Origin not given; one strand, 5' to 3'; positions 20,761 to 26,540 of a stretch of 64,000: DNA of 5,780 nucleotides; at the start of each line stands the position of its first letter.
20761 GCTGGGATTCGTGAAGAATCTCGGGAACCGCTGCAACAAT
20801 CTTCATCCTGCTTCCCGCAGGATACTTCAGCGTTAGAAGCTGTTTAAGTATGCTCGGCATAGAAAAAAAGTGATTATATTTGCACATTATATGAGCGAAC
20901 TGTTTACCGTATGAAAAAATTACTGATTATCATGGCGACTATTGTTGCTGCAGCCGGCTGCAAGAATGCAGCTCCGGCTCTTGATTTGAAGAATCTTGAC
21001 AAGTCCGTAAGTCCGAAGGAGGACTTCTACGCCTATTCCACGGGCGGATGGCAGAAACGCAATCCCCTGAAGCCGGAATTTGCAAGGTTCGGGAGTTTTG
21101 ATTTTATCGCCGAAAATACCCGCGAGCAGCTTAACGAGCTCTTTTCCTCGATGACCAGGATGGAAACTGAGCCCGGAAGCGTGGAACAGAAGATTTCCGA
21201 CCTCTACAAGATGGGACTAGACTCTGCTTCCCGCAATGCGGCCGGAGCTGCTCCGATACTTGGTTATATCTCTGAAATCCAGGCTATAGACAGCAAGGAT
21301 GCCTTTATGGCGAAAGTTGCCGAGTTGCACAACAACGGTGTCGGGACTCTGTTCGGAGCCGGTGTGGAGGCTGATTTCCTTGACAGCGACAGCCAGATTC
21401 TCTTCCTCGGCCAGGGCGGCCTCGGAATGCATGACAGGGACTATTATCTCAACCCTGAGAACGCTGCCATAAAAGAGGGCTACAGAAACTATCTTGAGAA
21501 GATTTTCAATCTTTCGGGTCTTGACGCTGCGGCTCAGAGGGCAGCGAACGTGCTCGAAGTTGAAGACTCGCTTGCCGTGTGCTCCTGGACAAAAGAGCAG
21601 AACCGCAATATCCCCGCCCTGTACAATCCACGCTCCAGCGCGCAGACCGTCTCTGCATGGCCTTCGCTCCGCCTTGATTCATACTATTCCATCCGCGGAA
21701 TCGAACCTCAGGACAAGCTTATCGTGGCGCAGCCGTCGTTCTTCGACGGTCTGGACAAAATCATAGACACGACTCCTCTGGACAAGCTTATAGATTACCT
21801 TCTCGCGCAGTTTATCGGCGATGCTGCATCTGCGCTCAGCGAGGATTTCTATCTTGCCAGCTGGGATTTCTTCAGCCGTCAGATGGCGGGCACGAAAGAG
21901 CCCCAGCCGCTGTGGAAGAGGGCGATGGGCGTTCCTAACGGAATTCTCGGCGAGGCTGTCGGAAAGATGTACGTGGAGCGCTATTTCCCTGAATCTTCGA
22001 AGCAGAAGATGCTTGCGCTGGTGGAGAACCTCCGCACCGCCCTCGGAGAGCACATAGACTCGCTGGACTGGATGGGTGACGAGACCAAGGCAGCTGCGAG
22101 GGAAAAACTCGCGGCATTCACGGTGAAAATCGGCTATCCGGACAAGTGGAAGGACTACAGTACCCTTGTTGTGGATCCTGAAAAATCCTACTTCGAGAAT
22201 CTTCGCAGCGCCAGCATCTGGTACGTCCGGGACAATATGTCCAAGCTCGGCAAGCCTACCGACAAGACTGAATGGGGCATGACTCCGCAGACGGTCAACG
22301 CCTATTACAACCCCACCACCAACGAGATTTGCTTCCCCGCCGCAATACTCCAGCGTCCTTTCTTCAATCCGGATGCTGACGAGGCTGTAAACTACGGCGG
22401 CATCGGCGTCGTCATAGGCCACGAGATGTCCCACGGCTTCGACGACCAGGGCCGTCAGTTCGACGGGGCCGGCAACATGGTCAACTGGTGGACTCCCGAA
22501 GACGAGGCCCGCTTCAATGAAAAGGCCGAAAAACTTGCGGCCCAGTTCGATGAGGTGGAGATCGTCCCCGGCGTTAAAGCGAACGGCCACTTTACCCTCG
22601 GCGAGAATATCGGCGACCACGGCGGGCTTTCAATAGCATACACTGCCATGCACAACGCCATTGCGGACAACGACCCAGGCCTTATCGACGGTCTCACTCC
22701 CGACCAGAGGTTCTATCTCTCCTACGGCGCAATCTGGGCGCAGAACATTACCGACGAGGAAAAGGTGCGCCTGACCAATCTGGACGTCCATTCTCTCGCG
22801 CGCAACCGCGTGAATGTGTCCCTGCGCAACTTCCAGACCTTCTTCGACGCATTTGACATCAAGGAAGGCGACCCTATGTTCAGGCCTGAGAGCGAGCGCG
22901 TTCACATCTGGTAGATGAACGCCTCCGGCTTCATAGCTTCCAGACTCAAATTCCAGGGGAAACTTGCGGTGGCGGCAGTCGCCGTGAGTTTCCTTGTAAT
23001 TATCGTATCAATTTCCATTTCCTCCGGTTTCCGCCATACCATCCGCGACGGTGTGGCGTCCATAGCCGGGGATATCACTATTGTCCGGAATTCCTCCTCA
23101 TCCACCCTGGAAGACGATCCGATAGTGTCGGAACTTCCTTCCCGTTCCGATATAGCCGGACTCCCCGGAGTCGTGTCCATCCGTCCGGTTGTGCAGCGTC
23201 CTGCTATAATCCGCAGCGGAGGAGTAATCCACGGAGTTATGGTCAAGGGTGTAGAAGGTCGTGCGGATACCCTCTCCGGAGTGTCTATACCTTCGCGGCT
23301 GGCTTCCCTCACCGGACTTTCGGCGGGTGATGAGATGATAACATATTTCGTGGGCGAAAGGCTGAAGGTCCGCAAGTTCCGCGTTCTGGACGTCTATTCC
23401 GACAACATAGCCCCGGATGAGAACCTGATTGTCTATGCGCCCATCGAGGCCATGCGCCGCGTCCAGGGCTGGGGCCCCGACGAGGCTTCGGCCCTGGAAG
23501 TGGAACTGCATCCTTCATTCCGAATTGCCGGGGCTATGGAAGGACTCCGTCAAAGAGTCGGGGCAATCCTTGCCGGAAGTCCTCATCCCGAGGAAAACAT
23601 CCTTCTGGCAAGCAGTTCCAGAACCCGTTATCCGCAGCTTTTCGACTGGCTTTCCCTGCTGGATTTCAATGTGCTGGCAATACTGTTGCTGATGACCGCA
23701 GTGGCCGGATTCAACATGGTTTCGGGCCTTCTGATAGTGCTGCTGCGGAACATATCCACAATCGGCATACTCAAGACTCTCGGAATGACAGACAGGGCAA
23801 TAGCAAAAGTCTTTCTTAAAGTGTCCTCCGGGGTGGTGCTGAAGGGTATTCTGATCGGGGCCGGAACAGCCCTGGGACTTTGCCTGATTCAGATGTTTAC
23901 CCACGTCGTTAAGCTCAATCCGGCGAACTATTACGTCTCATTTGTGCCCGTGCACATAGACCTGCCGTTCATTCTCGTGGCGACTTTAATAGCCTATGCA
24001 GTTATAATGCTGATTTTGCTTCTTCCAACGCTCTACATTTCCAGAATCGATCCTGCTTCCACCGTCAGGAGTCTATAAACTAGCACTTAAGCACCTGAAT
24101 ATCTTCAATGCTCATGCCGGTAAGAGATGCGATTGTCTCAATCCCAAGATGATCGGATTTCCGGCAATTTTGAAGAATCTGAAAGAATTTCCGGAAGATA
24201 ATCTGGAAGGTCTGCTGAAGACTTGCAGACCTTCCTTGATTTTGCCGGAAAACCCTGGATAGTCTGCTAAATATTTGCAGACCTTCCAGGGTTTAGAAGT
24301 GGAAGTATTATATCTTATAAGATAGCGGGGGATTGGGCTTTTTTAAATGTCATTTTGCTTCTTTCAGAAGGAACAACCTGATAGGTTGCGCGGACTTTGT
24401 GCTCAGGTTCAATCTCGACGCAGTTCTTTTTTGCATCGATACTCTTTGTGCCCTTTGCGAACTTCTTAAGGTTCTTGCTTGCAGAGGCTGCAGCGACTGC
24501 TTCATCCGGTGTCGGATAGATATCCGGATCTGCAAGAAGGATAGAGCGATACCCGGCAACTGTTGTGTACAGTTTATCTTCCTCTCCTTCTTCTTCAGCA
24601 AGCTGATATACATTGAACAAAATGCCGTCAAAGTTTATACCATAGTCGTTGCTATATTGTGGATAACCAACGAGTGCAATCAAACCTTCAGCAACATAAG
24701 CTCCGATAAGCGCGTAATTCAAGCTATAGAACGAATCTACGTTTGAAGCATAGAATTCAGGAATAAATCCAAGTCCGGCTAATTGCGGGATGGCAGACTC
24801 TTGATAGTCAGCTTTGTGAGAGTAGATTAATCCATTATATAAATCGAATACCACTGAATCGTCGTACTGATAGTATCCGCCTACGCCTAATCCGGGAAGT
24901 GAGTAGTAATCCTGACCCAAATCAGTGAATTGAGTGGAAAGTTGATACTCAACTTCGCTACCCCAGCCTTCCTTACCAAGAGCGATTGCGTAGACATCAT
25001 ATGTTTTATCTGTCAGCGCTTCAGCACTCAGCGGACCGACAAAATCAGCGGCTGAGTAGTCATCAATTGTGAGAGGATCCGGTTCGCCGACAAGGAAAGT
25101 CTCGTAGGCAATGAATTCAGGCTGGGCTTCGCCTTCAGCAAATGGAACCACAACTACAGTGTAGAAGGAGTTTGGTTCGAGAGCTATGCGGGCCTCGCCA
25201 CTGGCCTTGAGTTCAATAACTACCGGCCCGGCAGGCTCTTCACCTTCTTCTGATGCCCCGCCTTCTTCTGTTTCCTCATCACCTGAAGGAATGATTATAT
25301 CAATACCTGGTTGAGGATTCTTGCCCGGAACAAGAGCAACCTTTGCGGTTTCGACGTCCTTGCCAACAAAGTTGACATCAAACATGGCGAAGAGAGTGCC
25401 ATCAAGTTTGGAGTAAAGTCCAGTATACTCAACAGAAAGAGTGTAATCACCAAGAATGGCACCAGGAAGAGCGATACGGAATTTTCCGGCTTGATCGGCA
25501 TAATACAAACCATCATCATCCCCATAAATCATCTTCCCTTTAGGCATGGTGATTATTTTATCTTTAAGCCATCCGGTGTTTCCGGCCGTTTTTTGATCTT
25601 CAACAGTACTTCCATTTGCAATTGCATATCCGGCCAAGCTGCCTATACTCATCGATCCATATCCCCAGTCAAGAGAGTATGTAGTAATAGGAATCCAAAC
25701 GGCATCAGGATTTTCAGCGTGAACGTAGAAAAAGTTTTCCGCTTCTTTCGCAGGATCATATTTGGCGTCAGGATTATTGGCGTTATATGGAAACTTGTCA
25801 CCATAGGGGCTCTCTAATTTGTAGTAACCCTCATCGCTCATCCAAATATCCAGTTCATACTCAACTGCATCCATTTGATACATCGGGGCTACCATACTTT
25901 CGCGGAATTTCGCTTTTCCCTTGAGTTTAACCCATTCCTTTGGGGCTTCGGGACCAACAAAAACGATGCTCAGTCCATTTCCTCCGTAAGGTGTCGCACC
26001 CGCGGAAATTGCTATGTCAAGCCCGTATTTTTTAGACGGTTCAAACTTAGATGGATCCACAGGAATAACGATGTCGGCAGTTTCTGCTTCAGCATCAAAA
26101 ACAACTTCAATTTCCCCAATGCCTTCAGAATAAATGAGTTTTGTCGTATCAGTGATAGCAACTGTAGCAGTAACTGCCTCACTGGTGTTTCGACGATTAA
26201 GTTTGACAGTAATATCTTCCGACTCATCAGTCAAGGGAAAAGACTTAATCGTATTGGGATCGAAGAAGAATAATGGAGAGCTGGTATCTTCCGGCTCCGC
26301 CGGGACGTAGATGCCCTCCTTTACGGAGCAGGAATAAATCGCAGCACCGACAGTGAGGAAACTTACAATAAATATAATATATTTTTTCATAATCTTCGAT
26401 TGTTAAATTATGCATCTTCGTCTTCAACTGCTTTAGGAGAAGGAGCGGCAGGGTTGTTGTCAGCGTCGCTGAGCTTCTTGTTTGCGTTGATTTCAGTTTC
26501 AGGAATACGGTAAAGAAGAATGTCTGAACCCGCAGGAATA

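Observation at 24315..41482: Self-contained Mpi-type invertible promoter switch choosing between two divergent SusC/SusD/lipoprotein cassettes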

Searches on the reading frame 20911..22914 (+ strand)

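Call 41: search_protein_families(library=pfam, proteins=[window:20911-22914:+])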
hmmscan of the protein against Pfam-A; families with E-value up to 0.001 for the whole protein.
window:20911-22914:+ (667 aa): 2 families
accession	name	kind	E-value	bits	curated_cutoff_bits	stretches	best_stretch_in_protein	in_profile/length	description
PF05649.18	Peptidase_M13_N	-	3.4e-110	369.5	32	1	35-410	1-381/381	Peptidase family M13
PF01431.27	Peptidase_M13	-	5e-70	235.7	24.5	1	463-663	1-204/205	Peptidase family M13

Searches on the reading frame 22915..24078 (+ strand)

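Call 41: search_protein_families(library=pfam, proteins=[window:22915-24078:+])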
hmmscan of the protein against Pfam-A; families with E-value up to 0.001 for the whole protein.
window:22915-24078:+ (387 aa): 2 families
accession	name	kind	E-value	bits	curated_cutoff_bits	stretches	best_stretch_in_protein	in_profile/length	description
PF02687.27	FtsX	-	1.6e-10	41.5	25.5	1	255-380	2-120/120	FtsX-like permease C-terminal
PF12704.14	MacB_PCD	-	5.1e-07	30.6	27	1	17-213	3-206/207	MacB-like periplasmic core domain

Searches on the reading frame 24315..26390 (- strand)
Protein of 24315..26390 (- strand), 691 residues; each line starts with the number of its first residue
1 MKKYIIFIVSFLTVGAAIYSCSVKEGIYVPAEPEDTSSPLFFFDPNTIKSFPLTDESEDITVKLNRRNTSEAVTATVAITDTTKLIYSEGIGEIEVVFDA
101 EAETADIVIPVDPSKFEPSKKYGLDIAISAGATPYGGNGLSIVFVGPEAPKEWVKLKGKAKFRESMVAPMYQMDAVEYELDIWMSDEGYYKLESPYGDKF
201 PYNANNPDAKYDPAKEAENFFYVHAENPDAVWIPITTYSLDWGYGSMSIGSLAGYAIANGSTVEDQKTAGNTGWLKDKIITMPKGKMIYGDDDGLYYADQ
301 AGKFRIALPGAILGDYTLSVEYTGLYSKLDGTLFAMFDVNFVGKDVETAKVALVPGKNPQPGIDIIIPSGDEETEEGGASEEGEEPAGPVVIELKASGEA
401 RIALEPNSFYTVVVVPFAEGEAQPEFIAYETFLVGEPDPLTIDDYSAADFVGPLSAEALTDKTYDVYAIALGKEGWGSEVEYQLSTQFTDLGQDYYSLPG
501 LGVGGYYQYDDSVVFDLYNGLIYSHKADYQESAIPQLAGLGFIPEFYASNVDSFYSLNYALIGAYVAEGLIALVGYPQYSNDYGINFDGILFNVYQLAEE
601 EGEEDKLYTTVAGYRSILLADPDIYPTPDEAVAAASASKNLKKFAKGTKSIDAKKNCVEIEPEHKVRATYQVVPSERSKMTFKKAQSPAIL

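Call 6: search_protein_families(library=pfam, proteins=[window:24315-26390:-])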
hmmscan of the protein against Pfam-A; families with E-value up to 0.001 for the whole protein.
window:24315-26390:- (691 aa): 0 families

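Call 7: search_protein_families(library=ncbifam, proteins=[window:24315-26390:-])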
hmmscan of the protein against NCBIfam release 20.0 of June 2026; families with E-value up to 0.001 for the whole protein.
window:24315-26390:- (691 aa): 0 families

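Call 76: search_solved_structures(query=window:24315-26390:-, max_evalue=0.01)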
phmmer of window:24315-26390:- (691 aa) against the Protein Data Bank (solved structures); distinct sequences matched with E-value up to 0.01: 0.

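Call 86: search_protein_families(library=pfam, proteins=[window:24315-26390:-], max_evalue=1)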
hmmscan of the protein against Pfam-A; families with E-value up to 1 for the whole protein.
window:24315-26390:- (691 aa): 0 families
